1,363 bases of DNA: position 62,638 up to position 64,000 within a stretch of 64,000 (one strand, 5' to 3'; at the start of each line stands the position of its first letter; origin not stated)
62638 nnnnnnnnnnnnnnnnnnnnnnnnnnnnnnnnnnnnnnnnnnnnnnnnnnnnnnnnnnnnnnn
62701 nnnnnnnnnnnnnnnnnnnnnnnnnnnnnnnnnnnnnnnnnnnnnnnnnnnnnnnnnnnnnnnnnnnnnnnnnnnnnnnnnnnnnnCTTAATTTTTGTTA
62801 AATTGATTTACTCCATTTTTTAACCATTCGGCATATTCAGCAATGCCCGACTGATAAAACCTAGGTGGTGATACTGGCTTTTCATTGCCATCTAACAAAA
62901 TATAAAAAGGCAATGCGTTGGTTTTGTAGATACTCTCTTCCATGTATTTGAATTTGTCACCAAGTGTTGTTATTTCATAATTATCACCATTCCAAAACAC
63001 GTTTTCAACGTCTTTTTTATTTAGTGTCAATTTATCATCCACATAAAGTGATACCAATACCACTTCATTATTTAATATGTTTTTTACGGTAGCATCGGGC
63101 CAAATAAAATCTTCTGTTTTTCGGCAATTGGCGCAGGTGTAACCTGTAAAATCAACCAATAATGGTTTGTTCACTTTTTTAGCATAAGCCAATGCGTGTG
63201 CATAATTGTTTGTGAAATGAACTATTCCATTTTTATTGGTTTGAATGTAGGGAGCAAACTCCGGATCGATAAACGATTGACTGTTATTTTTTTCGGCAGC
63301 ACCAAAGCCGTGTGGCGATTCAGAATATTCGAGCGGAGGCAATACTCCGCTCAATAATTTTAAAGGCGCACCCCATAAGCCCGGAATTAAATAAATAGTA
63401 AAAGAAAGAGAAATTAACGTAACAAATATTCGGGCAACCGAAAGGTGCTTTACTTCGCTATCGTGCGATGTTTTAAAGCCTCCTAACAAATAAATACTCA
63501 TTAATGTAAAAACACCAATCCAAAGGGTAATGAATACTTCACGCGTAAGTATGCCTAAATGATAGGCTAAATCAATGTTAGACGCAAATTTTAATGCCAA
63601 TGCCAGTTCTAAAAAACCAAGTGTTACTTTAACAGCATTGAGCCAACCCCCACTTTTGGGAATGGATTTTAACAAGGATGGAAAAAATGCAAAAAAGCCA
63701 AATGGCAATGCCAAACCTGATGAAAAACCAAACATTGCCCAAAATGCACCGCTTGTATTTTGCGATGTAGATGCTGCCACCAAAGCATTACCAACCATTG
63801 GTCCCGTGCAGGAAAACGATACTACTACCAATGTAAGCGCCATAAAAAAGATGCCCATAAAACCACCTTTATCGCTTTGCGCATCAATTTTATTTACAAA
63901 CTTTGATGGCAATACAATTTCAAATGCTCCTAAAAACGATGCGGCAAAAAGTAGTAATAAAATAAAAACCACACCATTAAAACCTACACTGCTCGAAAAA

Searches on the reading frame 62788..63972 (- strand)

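Call 6: search_protein_families(library=pfam, proteins=[window:62788-63972:-], max_evalue=10)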
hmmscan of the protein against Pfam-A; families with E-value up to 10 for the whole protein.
window:62788-63972:- (394 aa): 7 families
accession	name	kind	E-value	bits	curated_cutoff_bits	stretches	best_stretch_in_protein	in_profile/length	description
PF02683.22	DsbD_TM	-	1.1e-12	48.1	27.1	1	4-131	88-216/219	Cytochrome C biogenesis protein transmembrane domain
PF13899.12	Thioredoxin_7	-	7.4e-09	36.1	27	1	254-313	3-62/83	Thioredoxin-like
PF13098.12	Thioredoxin_2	-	4.4e-06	27.4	27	1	264-368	1-89/104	Thioredoxin-like domain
PF03190.21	Thioredox_DsbH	-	7.5e-06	26.4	27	1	239-312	8-81/163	Protein of unknown function, DUF255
PF13905.12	Thioredoxin_8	-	0.0031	18.2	27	1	268-364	1-92/94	Thioredoxin-like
PF00085.26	Thioredoxin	-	0.054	14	23.5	1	265-319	15-66/103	Thioredoxin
PF25025.1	EF-Ts_N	-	0.23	11.9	33.2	1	275-286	23-34/60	Elongation factor Ts, mitochondrial, N-terminal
